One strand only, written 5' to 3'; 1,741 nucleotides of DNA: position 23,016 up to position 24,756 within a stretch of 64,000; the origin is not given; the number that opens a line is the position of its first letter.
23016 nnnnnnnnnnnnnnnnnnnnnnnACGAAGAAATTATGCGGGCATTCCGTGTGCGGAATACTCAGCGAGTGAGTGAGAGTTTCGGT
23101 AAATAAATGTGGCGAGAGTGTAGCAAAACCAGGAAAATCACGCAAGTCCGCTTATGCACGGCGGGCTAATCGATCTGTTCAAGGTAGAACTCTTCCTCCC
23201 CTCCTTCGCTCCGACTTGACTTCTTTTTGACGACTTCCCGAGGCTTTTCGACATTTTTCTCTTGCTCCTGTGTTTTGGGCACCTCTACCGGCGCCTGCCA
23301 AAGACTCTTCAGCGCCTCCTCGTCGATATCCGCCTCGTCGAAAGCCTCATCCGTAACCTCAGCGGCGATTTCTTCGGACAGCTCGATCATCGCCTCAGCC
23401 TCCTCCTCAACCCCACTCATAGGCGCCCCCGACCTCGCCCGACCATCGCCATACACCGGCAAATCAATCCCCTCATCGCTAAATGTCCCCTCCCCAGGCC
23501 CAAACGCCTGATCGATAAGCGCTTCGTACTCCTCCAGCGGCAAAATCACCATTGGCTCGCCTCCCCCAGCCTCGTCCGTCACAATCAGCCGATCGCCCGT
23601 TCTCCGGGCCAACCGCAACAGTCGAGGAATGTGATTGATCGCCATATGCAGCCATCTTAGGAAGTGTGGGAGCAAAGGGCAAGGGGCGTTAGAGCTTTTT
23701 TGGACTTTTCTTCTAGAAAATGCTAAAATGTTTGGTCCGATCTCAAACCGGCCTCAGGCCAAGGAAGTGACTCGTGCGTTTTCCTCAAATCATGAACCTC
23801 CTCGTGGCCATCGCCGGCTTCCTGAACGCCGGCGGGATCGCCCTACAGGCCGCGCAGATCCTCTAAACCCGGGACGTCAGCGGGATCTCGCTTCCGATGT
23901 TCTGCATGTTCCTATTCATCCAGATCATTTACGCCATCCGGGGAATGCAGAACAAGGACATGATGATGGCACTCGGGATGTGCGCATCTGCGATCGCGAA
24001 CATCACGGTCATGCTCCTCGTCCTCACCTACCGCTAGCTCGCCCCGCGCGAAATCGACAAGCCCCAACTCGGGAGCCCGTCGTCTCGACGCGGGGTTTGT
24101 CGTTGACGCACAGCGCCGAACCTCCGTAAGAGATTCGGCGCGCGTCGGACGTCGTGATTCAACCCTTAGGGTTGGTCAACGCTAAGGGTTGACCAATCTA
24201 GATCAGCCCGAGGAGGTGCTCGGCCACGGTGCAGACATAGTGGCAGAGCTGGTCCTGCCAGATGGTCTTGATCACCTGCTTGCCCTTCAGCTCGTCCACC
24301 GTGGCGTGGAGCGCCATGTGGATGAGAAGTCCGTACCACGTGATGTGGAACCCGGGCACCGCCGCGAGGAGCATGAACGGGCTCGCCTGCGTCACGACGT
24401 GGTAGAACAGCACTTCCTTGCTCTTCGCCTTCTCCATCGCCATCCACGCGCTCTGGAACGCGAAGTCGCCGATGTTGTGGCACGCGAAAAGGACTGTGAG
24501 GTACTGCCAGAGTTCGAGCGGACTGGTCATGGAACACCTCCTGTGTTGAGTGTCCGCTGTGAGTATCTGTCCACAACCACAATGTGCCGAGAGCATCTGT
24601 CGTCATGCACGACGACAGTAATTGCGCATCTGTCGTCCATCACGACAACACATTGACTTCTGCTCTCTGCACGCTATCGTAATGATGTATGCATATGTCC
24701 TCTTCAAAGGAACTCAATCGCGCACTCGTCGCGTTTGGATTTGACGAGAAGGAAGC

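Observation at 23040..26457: Accessory insertion of about 3.4 kb splitting tuf from the rpsL-rpsG-fusA (str) operon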

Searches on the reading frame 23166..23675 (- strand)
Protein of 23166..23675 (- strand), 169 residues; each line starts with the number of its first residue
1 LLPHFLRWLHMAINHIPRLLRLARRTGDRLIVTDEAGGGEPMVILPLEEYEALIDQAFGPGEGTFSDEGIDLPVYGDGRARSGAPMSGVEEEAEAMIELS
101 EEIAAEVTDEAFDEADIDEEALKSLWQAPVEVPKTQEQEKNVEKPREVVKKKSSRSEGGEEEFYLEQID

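Call 3: search_protein_families(library=pfam, proteins=[window:23166-23675:-], max_evalue=0.1)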
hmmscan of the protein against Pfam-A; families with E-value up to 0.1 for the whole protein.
window:23166-23675:- (169 aa): 1 family
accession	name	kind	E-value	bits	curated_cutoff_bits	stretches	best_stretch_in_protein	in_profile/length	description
PF02604.26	PhdYeFM_antitox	-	9.1e-05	22.6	29.8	1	14-55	11-50/74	Antitoxin Phd_YefM, type II toxin-antitoxin system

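Call 22: find_homologous_proteins(query=A1, max_evalue=0.001)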
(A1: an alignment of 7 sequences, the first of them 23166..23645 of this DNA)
Query A1 (7 sequences) (159 aa, profile of the alignment): 528 proteins with E <= 0.001 among 4594 candidates; the best 120 are listed.
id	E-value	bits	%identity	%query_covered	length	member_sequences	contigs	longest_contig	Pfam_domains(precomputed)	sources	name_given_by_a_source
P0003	3.9e-36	142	91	100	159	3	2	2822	-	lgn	-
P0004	1.5e-35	140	44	26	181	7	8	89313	-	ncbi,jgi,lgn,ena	jgi:hypothetical protein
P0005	2.1e-34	136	44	26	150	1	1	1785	-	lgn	-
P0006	3.5e-34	136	43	25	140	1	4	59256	-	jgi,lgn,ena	-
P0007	1.8e-33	133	29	73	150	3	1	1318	-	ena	-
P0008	2.9e-33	133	46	26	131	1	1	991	-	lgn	-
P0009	3.2e-33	133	39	26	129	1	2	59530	-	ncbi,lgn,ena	-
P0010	3.5e-33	133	41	26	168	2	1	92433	-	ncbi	ncbi:MAG: hypothetical protein V1867_04620 [Candidatus Falkowbacteria bacterium]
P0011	8.3e-33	131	27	74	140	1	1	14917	-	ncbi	-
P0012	1.4e-32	131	76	100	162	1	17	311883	-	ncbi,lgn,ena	-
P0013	2.8e-32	130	35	27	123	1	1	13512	-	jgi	-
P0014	2.9e-32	130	35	50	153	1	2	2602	-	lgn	-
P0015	4.4e-32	129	74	100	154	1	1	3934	-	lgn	-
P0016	5.9e-32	129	44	26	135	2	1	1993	-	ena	-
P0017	8.9e-32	128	41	26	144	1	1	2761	-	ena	-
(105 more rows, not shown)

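Call 23: find_encoding_contigs(protein=P0012, flank=10000, max_places=4)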
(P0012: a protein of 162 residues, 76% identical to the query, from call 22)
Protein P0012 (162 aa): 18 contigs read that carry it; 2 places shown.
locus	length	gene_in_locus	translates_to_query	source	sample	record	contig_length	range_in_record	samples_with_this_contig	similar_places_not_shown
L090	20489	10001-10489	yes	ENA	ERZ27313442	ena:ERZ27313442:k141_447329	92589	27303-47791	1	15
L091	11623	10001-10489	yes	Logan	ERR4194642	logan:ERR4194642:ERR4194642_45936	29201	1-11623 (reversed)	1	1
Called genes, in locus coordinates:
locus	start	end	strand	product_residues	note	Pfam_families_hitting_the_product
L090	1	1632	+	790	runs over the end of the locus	PF13567:DUF4131, PF03772:Competence, PF00753:Lactamase_B, PF12706:Lactamase_B_2 (weak)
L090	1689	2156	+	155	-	PF00334:NDK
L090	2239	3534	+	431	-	PF00275:EPSP_synthase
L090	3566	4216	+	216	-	PF02163:Peptidase_M50 (weak)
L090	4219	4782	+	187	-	PF01725:Ham1p_like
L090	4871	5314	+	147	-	PF00164:Ribosom_S12_S23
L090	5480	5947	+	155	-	PF00177:Ribosomal_S7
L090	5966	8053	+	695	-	PF00009:GTP_EFTU, PF03144:GTP_EFTU_D2, PF22042:EF-G_D2, PF14492:EFG_III, PF16658:RF3_C, PF03764:EFG_IV, PF00679:EFG_C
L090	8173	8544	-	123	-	-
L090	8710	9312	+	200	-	PF00931:NB-ARC (faint), PF00485:PRK (faint), PF13238:AAA_18 (weak)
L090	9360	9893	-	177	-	-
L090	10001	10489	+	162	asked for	-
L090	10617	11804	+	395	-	PF00009:GTP_EFTU, PF03144:GTP_EFTU_D2, PF03143:GTP_EFTU_D3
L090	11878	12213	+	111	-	PF00338:Ribosomal_S10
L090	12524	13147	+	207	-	PF00297:Ribosomal_L3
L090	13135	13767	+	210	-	PF00573:Ribosomal_L4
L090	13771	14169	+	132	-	PF00276:Ribosomal_L23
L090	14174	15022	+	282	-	PF00181:Ribosomal_L2_N, PF03947:Ribosomal_L2_C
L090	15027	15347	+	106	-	-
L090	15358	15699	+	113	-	PF00237:Ribosomal_L22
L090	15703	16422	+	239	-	PF07650:KH_2, PF00189:Ribosomal_S3_C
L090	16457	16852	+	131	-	PF00252:Ribosomal_L16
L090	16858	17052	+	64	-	PF00831:Ribosomal_L29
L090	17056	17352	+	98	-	PF00366:Ribosomal_S17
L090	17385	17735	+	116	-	PF00238:Ribosomal_L14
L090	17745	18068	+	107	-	PF00467:KOW, PF17136:ribosomal_L24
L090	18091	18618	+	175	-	PF00281:Ribosomal_L5, PF00673:Ribosomal_L5_C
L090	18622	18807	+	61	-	PF00253:Ribosomal_S14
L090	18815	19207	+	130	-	PF00410:Ribosomal_S8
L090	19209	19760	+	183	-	PF00347:Ribosomal_L6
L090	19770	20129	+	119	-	PF00861:Ribosomal_L18p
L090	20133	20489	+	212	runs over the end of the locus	PF00333:Ribosomal_S5, PF03719:Ribosomal_S5_C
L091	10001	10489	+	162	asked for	-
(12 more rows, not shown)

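Call 24: find_encoding_contigs(protein=P0003, flank=10000, max_places=4)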
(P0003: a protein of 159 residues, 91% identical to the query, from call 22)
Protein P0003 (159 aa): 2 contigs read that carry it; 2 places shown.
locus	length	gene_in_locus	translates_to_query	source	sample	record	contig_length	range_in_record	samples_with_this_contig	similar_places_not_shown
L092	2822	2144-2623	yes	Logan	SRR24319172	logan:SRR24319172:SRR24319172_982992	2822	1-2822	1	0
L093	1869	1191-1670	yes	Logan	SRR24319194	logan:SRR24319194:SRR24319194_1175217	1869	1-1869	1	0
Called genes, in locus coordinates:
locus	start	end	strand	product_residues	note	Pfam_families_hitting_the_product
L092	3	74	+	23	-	?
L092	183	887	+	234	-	-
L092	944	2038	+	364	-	PF14907:NTP_transf_5 (weak), PF10706:Aminoglyc_resit (weak)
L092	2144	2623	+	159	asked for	-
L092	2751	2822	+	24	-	?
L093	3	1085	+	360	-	?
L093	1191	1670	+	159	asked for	-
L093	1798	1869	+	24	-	?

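Call 34: search_protein_families(library=ncbifam, proteins=[window:23166-23645:-], max_evalue=0.1)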
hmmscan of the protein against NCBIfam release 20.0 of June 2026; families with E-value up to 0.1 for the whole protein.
window:23166-23645:- (159 aa): 0 families

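Call 35: search_protein_families(library=pfam, proteins=[L090:8173-8544:-, L090:8710-9312:+, L090:9360-9893:-, L092:183-887:+, L092:944-2038:+], max_evalue=0.05)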
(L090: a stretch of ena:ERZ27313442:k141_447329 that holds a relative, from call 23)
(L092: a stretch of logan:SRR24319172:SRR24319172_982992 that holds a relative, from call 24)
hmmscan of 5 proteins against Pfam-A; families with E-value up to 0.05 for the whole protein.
L090:8173-8544:- (123 aa): 0 families

L090:8710-9312:+ (200 aa): 9 families
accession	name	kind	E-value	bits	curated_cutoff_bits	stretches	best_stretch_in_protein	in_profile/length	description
PF00485.24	PRK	-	2.1e-06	28.1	22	1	23-149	1-151/196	Phosphoribulokinase / Uridine kinase family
PF13238.12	AAA_18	-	2.4e-06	28.4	29.4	1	24-152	1-116/128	AAA domain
PF00931.28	NB-ARC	-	4.9e-05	23.2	23.5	1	7-44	6-41/248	NB-ARC domain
PF02223.23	Thymidylate_kin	-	0.00031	20.9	27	0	26-50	1-25/185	Thymidylate kinase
PF13671.12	AAA_33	-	0.0029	18.4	27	1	23-66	1-43/143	AAA domain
PF13191.12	AAA_16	-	0.0057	17.6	32.6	1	9-51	12-55/167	AAA ATPase domain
PF06414.18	Zeta_toxin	-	0.0061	16.5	22.3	1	18-55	13-51/199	Zeta toxin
PF01443.25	Viral_helicase1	-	0.013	15.7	21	1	24-53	1-33/228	Viral superfamily 1 RNA helicase core domain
PF07693.20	KAP_NTPase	-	0.023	14.4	20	1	7-48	6-47/293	KAP family P-loop domain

L090:9360-9893:- (177 aa): 3 families
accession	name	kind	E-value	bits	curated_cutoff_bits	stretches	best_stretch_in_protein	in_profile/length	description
PF13673.13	Acetyltransf_10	-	0.00013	22.4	23.6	1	102-175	47-122/128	Acetyltransferase (GNAT) domain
PF00583.31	Acetyltransf_1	-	0.0027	18.4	20.7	1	64-159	33-115/116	Acetyltransferase (GNAT) family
PF13508.13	Acetyltransf_7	-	0.007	17.2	27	1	92-159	28-81/84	Acetyltransferase (GNAT) domain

L092:183-887:+ (234 aa): 0 families

L092:944-2038:+ (364 aa): 2 families
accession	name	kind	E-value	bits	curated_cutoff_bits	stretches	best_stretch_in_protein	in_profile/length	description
PF10706.15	Aminoglyc_resit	-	2.8e-07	31.2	21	1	48-145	3-99/149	Aminoglycoside-2''-adenylyltransferase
PF14907.12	NTP_transf_5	-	9.3e-06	25.8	31.2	1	38-142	51-141/249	Uncharacterised nucleotidyltransferase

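Call 40: predict_structure(alignment_id=A3)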
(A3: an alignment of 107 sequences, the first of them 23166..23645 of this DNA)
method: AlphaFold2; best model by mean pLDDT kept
length: 159 residues; sequences in the alignment: 107
mean_pLDDT: 61.6   pTM: 0.30
mean pLDDT of the five models: 61.6, 59.8, 58.8, 55.1, 54.9
residues with pLDDT >= 90: 3; 70-90: 44; 50-70: 64; < 50: 48
segments of 3 or more residues with pLDDT < 50: 56-59, 61-73, 77-86, 103-105, 126-131, 142-145
pLDDT, mean of each block of 10 residues (from residue 1): 78 89 82 88 78 48 45 46 47 55 53 58 48 52 51 67
secondary structure, 60 per line:
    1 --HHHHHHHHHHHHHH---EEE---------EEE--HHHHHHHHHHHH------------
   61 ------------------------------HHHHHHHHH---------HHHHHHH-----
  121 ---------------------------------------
elements in order: H3-16 E20-22 E32-34 H37-48 H91-99 H109-115

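Call 41: search_protein_families(library=padloc, proteins=[window:23166-23645:-, L092:183-887:+, L090:8173-8544:-], max_evalue=0.01)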
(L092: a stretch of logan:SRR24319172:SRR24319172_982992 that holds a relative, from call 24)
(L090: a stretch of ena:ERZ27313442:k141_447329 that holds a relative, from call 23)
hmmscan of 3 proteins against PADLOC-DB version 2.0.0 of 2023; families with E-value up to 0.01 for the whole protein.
window:23166-23645:- (159 aa): 0 families

L092:183-887:+ (234 aa): 0 families

L090:8173-8544:- (123 aa): 0 families

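Call 42: search_protein_families(library=phrogs, proteins=[window:23166-23645:-, L092:183-887:+, L090:8173-8544:-], max_evalue=0.01)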
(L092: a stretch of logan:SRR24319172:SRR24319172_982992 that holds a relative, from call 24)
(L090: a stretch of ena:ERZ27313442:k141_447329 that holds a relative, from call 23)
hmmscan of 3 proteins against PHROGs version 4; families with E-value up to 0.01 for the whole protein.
window:23166-23645:- (159 aa): 0 families

L092:183-887:+ (234 aa): 0 families

L090:8173-8544:- (123 aa): 0 families

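Call 45: fold_search(model_id=the predicted structure, library=pdb)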
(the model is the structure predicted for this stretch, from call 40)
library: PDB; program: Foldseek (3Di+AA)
matches with E <= 10: 217; with E <= 0.001: 0
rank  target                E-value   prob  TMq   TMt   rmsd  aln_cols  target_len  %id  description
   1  2a6q_B                3.7e-01  0.95  0.25  0.61   2.0        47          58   26  Crystal structure of YefM-YoeB complex (released 2005-08-23)
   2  6l8e_D                7.6e-01  0.80  0.25  0.60   2.2        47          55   17  Crystal structure of heterohexameric YoeB-YefM complex bound to 26bp-DNA (released 2020-09-02)
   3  3hry_A                8.2e-01  0.80  0.26  0.57   4.7        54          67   22  Crystal structure of PHD in a trigonal space group and partially disordered (released 2010-06-23)
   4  2rgv_A                1.2e+00  0.10  0.13  0.15  15.3        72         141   17  The crystal structure of PerR-Ox highlights 2-oxo-Histidine formation (released 2008-10-14)
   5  3oei_A                1.3e+00  0.44  0.22  0.36   3.3        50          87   20  Crystal structure of Mycobacterium tuberculosis RelJK (Rv3357-Rv3358-RelBE3) (released 2011-03-16)
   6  6l8e_A                1.6e+00  0.69  0.25  0.46   2.0        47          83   17  Crystal structure of heterohexameric YoeB-YefM complex bound to 26bp-DNA (released 2020-09-02)
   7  2fe3_A                1.6e+00  0.09  0.13  0.15  15.2        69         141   17  The crystal structure of bacillus subtilis PerR-Zn reveals a novel Zn(Cys)4 Structural redox switch (released 2006-12-19)
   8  3k33_D                1.7e+00  0.66  0.24  0.50   2.1        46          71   26  Crystal structure of the Phd-Doc complex (released 2010-08-18)
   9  7v6w_A                1.8e+00  0.57  0.25  0.58   2.3        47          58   15  Crystal structure of heterohexameric Sa2YoeB-Sa2YefM complex bound to 26bp-DNA (released 2021-12-15)
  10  6l8e_J                1.8e+00  0.54  0.25  0.56   2.3        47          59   17  Crystal structure of heterohexameric YoeB-YefM complex bound to 26bp-DNA (released 2020-09-02)
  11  3oei_F                1.8e+00  0.25  0.21  0.35   3.2        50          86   20  Crystal structure of Mycobacterium tuberculosis RelJK (Rv3357-Rv3358-RelBE3) (released 2011-03-16)
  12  1t6s_A                1.9e+00  0.21  0.19  0.19   4.2        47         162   17  Crystal structure of a conserved hypothetical protein from Chlorobium tepidum (released 2004-12-07)
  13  3w6j_B                2.2e+00  0.14  0.19  0.18   5.1        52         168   23  Crystal structure of ScpAB core complex (released 2013-04-24)
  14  5h7l_A                2.2e+00  0.09  0.14  0.04  10.2        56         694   21  Complex of Elongation factor 2-50S ribosomal protein L12 (released 2018-02-21)
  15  1srs_B                2.4e+00  0.11  0.14  0.23   7.6        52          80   21  SERUM RESPONSE FACTOR (SRF) CORE COMPLEXED WITH SPECIFIC SRE DNA (released 1995-07-28)
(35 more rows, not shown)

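Call 81: search_protein_families(library=pfam, alignment_id=A3, max_evalue=0.01)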
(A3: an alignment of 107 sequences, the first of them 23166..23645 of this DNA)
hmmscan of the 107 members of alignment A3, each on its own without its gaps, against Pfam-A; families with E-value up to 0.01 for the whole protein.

A. member 1, window:23166-23645:- (159 aa): 1 family
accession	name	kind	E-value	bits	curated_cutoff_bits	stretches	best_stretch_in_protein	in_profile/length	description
PF02604.26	PhdYeFM_antitox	-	8.5e-05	22.7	29.8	1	4-45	11-50/74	Antitoxin Phd_YefM, type II toxin-antitoxin system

B. families by the number of members that match (of 107 scanned): 6 families
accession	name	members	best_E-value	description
PF02604.26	PhdYeFM_antitox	39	4.9e-05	Antitoxin Phd_YefM, type II toxin-antitoxin system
PF22156.1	Thiaminase_I-like_N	5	0.0012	Thiaminase I-like, N-terminal domain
PF01132.26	EFP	4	0.0018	Elongation factor P (EF-P) OB domain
PF23448.1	CAP-like_CFAP184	1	0.0006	CFAP184 CAP-like domain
PF05272.17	VapE-like_dom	1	0.0011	Virulence-associated protein E-like domain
PF18160.6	SLATT_5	1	0.0089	SMODS and SLOG-associating 2TM effector domain family 5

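Call 82: search_solved_structures(query=A3, max_evalue=1, show_alignments=2)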
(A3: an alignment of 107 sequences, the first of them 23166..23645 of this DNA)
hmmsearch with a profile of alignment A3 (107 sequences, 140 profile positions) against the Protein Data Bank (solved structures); distinct sequences matched with E-value up to 1: 1.
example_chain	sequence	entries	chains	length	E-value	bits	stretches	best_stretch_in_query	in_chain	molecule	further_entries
1v6f_A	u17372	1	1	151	0.48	13.7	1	26-62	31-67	glia maturation factor, beta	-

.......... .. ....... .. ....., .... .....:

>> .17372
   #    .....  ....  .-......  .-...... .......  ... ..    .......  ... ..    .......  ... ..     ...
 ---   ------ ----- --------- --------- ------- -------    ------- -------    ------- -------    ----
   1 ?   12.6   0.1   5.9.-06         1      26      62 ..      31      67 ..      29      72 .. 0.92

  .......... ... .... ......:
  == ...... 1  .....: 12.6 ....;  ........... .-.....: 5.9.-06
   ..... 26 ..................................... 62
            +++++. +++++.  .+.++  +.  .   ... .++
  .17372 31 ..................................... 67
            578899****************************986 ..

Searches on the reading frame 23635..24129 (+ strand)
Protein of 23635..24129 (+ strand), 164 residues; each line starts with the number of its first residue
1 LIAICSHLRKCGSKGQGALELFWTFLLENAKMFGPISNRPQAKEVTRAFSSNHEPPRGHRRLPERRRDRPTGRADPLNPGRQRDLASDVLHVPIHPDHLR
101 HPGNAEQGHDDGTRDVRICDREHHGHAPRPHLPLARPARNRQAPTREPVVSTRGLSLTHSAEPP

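Call 3: search_protein_families(library=pfam, proteins=[window:23635-24129:+], max_evalue=0.1)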
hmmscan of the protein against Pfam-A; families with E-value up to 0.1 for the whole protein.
window:23635-24129:+ (164 aa): 0 families

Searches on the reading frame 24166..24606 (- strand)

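Call 3: search_protein_families(library=pfam, proteins=[window:24198-24596:-, window:24166-24606:-], max_evalue=0.1)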
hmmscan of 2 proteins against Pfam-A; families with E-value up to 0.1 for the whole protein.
window:24198-24596:- (132 aa): 1 family
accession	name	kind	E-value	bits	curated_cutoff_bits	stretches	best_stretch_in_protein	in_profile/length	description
PF11750.13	DUF3307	-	4.6e-10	40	23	1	33-125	2-104/127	Protein of unknown function (DUF3307)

window:24166-24606:- (146 aa): 0 families
